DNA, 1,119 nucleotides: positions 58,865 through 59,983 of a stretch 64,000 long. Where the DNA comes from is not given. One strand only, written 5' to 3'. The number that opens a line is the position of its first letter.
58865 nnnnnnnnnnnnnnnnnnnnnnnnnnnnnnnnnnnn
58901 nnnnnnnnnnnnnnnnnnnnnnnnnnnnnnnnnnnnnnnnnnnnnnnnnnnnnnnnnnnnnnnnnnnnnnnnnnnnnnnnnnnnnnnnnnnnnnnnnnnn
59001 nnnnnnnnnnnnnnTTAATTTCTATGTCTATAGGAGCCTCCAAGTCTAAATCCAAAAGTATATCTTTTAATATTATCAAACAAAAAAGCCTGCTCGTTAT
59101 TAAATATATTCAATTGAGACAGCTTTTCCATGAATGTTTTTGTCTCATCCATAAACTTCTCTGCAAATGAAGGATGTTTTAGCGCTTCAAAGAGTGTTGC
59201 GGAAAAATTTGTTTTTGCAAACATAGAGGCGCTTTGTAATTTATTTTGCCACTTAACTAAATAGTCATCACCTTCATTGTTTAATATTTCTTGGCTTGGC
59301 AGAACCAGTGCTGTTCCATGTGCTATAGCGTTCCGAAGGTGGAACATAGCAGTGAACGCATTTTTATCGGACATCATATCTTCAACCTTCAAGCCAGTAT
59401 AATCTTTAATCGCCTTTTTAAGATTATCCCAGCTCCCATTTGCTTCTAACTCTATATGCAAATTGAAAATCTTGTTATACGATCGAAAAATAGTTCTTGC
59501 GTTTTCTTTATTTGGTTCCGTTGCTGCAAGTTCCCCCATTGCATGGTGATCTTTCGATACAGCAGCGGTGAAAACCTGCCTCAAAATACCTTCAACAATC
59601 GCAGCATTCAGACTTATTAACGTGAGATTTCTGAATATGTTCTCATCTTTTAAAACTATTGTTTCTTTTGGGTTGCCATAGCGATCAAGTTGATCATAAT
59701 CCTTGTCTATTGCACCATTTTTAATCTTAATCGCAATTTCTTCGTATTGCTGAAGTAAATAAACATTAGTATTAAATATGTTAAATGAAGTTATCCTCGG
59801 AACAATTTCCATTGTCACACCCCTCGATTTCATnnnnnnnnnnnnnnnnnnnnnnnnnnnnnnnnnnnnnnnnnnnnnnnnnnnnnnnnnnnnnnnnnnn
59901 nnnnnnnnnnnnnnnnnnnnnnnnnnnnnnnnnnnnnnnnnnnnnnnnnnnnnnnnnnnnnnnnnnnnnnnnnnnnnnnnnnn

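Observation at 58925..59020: Convergent overlap and hairpin at the yedK-fragment / HEPN-gene junction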

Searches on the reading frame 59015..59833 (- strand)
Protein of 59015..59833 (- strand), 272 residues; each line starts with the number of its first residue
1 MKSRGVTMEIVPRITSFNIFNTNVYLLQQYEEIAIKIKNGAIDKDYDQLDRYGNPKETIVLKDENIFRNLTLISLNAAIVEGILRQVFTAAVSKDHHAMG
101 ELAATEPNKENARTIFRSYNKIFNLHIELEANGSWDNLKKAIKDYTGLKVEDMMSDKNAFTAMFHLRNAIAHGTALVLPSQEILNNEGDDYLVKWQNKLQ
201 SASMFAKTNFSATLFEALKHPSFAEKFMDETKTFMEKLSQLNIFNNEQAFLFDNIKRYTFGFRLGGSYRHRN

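Call 8: search_protein_families(library=pfam, proteins=[window:59015-59833:-], max_evalue=0.01)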
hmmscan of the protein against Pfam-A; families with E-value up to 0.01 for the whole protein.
window:59015-59833:- (272 aa): 1 family
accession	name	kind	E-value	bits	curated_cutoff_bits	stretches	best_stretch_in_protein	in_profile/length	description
PF18735.6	HEPN_RiboL-PSP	-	0.00074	19.9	28.4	1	66-176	29-162/191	RiboL-PSP-HEPN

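Call 15: find_homologous_proteins(query=window:59015-59833:-)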
Query window:59015-59833:- (272 aa): 8 proteins with E <= 0.001 among 486 candidates.
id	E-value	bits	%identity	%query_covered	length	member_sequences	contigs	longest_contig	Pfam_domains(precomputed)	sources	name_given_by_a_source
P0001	4.8e-170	581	99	97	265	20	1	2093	-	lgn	-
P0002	2.0e-151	520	88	97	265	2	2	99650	-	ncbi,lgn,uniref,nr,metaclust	ncbi:hypothetical protein A3N63_21370 [Klebsiella aerogenes]|uniref:hypothetical protein n=1 Tax=Kle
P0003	2.8e-149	513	85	97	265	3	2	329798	-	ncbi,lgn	ncbi:TPA: hypothetical protein ACGZ5C_003933 [Citrobacter freundii]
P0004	7.1e-149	512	86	98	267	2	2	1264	-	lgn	-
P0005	2.0e-132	458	78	97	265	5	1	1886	-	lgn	-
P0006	2.3e-98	347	59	97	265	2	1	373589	PF18735.7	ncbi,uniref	ncbi:HEPN domain-containing protein [Pantoea agglomerans]|uniref:HEPN domain-containing protein n=1 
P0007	1.2e-52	197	37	97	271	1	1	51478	-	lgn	-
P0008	3.7e-50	189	46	71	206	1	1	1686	-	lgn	-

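Call 17: find_encoding_contigs(protein=P0002, flank=6000, max_places=3)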
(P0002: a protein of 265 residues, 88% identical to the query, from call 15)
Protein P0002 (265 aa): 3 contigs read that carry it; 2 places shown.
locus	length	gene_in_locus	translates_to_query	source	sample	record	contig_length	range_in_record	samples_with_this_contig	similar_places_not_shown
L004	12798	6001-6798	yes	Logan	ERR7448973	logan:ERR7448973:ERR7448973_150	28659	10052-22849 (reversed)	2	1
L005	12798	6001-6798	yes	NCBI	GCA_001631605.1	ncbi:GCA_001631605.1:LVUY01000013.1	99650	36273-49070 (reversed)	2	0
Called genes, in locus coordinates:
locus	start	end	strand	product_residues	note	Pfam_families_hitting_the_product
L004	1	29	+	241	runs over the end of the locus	-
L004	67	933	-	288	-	PF03881:Fructosamin_kin, PF01636:APH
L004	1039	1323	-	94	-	PF11080:GhoS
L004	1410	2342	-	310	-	PF00294:PfkB, PF08543:Phos_pyr_kin (weak)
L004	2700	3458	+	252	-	PF04338:DUF481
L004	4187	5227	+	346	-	PF13356:Arm-DNA-bind_3 (weak), PF22022:Phage_int_M, PF00589:Phage_integrase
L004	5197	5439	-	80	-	-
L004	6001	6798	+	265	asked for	-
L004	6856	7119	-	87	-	PF05869:Dam (weak)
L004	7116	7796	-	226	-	PF09588:YqaJ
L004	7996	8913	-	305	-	PF03837:RecT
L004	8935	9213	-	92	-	PF28165:GamL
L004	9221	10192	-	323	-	-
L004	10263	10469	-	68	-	PF27398:KilR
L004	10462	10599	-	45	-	-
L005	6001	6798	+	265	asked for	-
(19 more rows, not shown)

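Call 18: find_encoding_contigs(protein=P0003, flank=6000, max_places=3)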
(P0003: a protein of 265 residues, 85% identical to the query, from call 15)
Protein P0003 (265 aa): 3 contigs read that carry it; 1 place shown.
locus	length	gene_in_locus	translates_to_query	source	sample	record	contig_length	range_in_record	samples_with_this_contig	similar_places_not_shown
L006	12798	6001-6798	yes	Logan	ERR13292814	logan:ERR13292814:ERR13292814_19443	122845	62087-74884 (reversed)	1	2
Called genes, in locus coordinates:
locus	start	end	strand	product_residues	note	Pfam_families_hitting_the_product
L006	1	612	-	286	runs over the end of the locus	PF03881:Fructosamin_kin, PF01636:APH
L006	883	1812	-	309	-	PF00294:PfkB, PF08543:Phos_pyr_kin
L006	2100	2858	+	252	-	PF04338:DUF481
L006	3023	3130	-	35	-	PF28032:YniD-like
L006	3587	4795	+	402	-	PF13356:Arm-DNA-bind_3, PF00589:Phage_integrase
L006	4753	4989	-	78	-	-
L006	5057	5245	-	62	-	-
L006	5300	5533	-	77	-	-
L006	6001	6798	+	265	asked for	-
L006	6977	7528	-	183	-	PF05869:Dam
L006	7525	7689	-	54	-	-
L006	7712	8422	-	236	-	-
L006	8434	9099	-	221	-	-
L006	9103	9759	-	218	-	PF00929:RNase_T, PF20600:ExoX-like_C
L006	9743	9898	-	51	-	-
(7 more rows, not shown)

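Call 19: find_encoding_contigs(protein=P0006, flank=6000, max_places=3)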
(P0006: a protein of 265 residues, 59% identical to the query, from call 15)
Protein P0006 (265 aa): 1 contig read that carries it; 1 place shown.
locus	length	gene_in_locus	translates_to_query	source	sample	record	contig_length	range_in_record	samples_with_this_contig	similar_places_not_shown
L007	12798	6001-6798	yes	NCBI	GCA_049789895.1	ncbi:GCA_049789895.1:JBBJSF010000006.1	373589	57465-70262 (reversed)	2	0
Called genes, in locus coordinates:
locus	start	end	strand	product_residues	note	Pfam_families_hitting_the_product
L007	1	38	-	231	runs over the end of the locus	PF02108:FliH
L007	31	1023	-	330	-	PF03448:MgtE_N (faint), PF14842:FliG_N, PF14841:FliG_M, PF01706:FliG_C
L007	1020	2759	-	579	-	PF01514:YscJ_FliF, PF08345:YscJ_FliF_C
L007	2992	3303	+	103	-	PF02049:FliE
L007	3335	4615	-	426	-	PF12167:Arm-DNA-bind_2, PF00589:Phage_integrase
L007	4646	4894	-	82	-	PF06806:DUF1233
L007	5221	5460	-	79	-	-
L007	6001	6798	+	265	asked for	PF18735:HEPN_RiboL-PSP (weak)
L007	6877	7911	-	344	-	PF01507:PAPS_reduct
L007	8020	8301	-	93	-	-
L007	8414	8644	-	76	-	-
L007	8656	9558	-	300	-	PF03837:RecT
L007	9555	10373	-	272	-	PF12684:DUF3799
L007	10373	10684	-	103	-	-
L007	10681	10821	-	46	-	-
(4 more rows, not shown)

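Call 24: find_related_loci(query=A3, collection=genome_contigs, flank=4000)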
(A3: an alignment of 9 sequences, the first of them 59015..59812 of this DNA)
Query A3 (265 aa) in genome_contigs; peptide patterns used: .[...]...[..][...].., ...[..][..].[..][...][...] (x = any residue, [..] = any of these).
57 stretches matched a pattern; 1 encode a relative of the query (tblastn E <= 1e-3); 1 distinct loci.
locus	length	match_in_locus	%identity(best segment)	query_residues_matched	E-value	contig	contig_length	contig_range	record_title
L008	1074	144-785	31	15-228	9e-30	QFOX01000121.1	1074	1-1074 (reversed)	MAG: Azospirillum brasilense isolate S2_006_000_R2_60 S2_006_000_R2_scaffold_57509, whole genome shotgun sequence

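Call 25: find_related_loci(query=A3, collection=viral_contigs, flank=4000)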
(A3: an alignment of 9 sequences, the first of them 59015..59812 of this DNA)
Query A3 (265 aa) in viral_contigs; peptide patterns used: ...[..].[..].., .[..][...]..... (x = any residue, [..] = any of these).
49 stretches matched a pattern; 3 encode a relative of the query (tblastn E <= 1e-3); 3 distinct loci.
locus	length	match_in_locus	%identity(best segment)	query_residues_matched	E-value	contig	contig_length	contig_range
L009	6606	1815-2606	88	1-264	4e-161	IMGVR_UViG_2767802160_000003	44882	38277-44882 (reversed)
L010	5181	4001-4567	30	62-252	1e-19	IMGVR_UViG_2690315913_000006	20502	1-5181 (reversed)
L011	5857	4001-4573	27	37-232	2e-13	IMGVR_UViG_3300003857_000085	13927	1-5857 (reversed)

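Call 26: find_encoding_contigs(protein=P0001, flank=6000, max_places=4)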
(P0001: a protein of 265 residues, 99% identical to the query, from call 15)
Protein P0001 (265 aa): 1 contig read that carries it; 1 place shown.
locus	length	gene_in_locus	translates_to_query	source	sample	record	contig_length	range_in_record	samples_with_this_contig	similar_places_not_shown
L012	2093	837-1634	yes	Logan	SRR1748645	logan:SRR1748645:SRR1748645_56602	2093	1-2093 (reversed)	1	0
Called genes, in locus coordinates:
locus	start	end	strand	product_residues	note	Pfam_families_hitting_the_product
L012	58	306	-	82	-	-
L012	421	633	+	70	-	-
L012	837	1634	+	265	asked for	-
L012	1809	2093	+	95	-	?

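Call 27: find_encoding_contigs(protein=P0004, flank=6000, max_places=3)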
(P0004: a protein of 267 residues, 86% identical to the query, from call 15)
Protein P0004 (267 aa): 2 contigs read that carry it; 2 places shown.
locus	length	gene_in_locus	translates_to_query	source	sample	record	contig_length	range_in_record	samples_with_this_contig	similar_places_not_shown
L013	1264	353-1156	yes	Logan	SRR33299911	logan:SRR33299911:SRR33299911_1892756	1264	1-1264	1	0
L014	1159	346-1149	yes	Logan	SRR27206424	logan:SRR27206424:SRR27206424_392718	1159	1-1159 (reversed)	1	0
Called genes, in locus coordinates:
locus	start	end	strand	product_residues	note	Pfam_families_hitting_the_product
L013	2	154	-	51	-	?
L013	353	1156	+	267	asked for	-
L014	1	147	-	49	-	?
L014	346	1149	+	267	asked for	-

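Call 28: find_encoding_contigs(protein=P0005, flank=6000, max_places=3)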
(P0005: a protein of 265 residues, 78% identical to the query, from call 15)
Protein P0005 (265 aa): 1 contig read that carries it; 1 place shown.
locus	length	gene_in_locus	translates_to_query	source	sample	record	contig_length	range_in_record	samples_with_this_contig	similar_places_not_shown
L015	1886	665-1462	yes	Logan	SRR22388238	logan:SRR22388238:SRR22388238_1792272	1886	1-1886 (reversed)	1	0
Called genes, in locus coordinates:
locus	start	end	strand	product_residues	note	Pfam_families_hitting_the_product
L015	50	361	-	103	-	-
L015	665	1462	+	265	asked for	-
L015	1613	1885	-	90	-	?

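Call 29: find_encoding_contigs(protein=P0007, flank=6000, max_places=3)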
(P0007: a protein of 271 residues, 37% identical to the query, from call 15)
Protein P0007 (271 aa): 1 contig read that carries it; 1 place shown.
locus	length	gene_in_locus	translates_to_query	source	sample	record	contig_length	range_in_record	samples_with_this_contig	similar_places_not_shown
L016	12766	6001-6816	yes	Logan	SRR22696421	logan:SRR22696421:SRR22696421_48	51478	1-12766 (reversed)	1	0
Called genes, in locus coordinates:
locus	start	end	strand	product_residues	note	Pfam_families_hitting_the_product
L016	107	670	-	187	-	-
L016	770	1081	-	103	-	-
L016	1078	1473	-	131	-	-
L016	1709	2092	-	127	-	PF10828:DUF2570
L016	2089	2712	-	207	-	PF00182:Glyco_hydro_19 (weak)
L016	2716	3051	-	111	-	PF05106:Phage_holin_3_1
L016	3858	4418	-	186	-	PF06576:DUF1133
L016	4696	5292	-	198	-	PF07105:DUF1367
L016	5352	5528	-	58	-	-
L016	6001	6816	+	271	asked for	-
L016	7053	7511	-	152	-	PF06992:Phage_lambda_P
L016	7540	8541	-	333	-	PF17948:DnaT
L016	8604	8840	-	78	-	-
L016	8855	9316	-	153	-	PF06254:YdaT_toxin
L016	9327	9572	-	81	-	PF15943:YdaS_toxin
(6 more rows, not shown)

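Call 52: search_protein_families(library=padloc, proteins=[window:59015-59812:-], max_evalue=0.1)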
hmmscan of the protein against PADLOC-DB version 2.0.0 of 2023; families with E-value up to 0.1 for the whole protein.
window:59015-59812:- (265 aa): 1 family
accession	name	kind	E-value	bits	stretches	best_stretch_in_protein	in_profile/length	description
PDLC03820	RTasHEPN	-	3.5e-08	31.7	1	121-167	46-91/148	DRT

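Call 53: search_protein_families(library=phrogs, proteins=[window:59015-59812:-], max_evalue=0.01)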
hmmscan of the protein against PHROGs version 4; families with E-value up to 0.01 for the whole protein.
window:59015-59812:- (265 aa): 0 families

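Call 64: search_solved_structures(query=A3, max_evalue=1)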
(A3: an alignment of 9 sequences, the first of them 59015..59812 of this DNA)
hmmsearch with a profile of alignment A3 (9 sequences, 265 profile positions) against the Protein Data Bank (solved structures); distinct sequences matched with E-value up to 1: 0.

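Call 72: search_protein_representatives(alignment_id=A3)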
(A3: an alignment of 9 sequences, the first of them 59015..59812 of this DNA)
Query: 9 sequences, 265 profile positions. Proteins with E-value up to 0.001 (for the whole library): 54; up to 1e-10: 43; up to 1e-30: 17. The best 54 are listed.
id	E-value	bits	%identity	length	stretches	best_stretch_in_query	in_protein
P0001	4.3e-147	504.7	-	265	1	1-265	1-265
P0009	1.3e-99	349.1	-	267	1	1-263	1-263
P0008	8.1e-96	336.6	-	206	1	61-265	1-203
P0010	1.4e-81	289.9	-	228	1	1-219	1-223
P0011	2.6e-73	262.8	-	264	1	1-262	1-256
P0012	7.5e-64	231.8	-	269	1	6-260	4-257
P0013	4.8e-57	209.5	-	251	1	3-258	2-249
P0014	9.5e-55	202.0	-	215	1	54-261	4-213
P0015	6.2e-51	189.5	-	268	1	8-259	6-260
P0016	4.9e-50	186.5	-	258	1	7-255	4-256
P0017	1.8e-46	174.8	-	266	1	5-255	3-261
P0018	6.7e-35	136.9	-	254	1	9-254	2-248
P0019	2.1e-34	135.3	-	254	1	10-255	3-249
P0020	4.1e-34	134.3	-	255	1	7-257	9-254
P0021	1.2e-33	132.8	-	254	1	9-257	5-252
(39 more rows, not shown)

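Call 77: predict_structure(alignment_id=A7)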
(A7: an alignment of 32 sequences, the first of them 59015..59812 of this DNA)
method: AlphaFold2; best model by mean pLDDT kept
length: 265 residues; sequences in the alignment: 32
mean_pLDDT: 90.9   pTM: 0.86
mean pLDDT of the five models: 90.9, 90.9, 90.1, 90.0, 88.6
residues with pLDDT >= 90: 194; 70-90: 65; 50-70: 6; < 50: 0
segments of 3 or more residues with pLDDT < 50: none
pLDDT, mean of each block of 10 residues (from residue 1): 78 88 96 92 91 94 97 95 93 91 93 92 86 94 95 94 85 78 82 91 95 97 97 94 94 85 82
secondary structure, 60 per line:
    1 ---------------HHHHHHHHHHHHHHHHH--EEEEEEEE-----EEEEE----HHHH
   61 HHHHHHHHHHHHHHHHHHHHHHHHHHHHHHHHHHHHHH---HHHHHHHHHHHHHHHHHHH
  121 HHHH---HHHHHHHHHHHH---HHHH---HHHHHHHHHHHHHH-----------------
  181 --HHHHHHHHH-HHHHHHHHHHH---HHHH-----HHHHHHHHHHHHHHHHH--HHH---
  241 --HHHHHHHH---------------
elements in order: H16-32 E35-42 E48-52 H57-98 H102-124 H128-139 H143-146 H150-163 H183-191 H193-203 H207-210 H216-232 H243-250

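Call 79: fold_search(model_id=the predicted structure, library=pdb)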
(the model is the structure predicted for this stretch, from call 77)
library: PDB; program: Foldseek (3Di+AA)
matches with E <= 10: 602; with E <= 0.001: 0
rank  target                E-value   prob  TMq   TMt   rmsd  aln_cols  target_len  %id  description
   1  8wdf                  2.7e-01  0.44  0.21  0.21  23.1       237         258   11  Chemoreceptor PilJ from Pseudomonas aeruginosa PA14 (released 2024-07-24)
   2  4tql_B                2.7e-01  0.21  0.18  0.20  22.7       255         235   12  Computationally designed three helix bundle (released 2014-10-15)
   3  6ssq_B                3.4e-01  0.10  0.14  0.14  25.1       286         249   10  Crystal structure of RARbeta LBD in complex with LG 100754 (released 2019-11-20)
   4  6s4u_C                4.1e-01  0.08  0.12  0.13  23.9       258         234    9  LXRbeta ligand binding domain in comlpex with small molecule inhibitors (released 2019-11-27)
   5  5q0t_A                4.9e-01  0.11  0.15  0.17  23.2       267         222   10  Ligand binding to FARNESOID-X-RECEPTOR (released 2017-07-05)
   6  4dk8_A                5.6e-01  0.07  0.13  0.14  23.2       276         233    9  Crystal structure of LXR ligand binding domain in complex with partial agonist 5 (released 2012-03-21)
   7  2fic_B                6.1e-01  0.25  0.22  0.28  20.7       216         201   16  The crystal structure of the BAR domain from human Bin1/Amphiphysin II and its implications for molecular recognition (released 2006-11-14)
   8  5kya_E                6.1e-01  0.08  0.13  0.14  24.4       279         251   11  Brain penetrant liver X receptor (LXR) modulators based on a 2,4,5,6-tetrahydropyrrolo[3,4-c]pyrazole core (released 2016-09-21)
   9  3kfc_B                6.4e-01  0.07  0.13  0.14  22.8       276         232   10  Complex Structure of LXR with an agonist (released 2009-12-08)
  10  5q0n_C                6.7e-01  0.08  0.13  0.15  21.4       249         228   10  Ligand binding to FARNESOID-X-RECEPTOR (released 2017-07-05)
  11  7vue_A                6.7e-01  0.08  0.14  0.15  22.2       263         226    9  Structural insight of the molecular mechanism of cilofexor bound to FXR (released 2022-03-16)
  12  5bun_A                7.0e-01  0.15  0.20  0.13  33.1       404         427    8  Crystal structure of an antigenic outer membrane protein ST50 from Salmonella Typhi (released 2015-12-23)
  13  7t6s_R                7.0e-01  0.11  0.16  0.15  21.5       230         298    9  Structure of the human FPR2-Gi complex with compound C43 (released 2022-03-30)
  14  6s4n_B                7.0e-01  0.07  0.13  0.14  23.1       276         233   10  LXRbeta ligand binding domain in comlpex with small molecule inhibitors (released 2019-11-27)
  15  6z0c_A                7.3e-01  0.28  0.22  0.28  23.5       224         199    8  Structure of in silico modelled artificial Maquette-3 protein (released 2021-03-17)
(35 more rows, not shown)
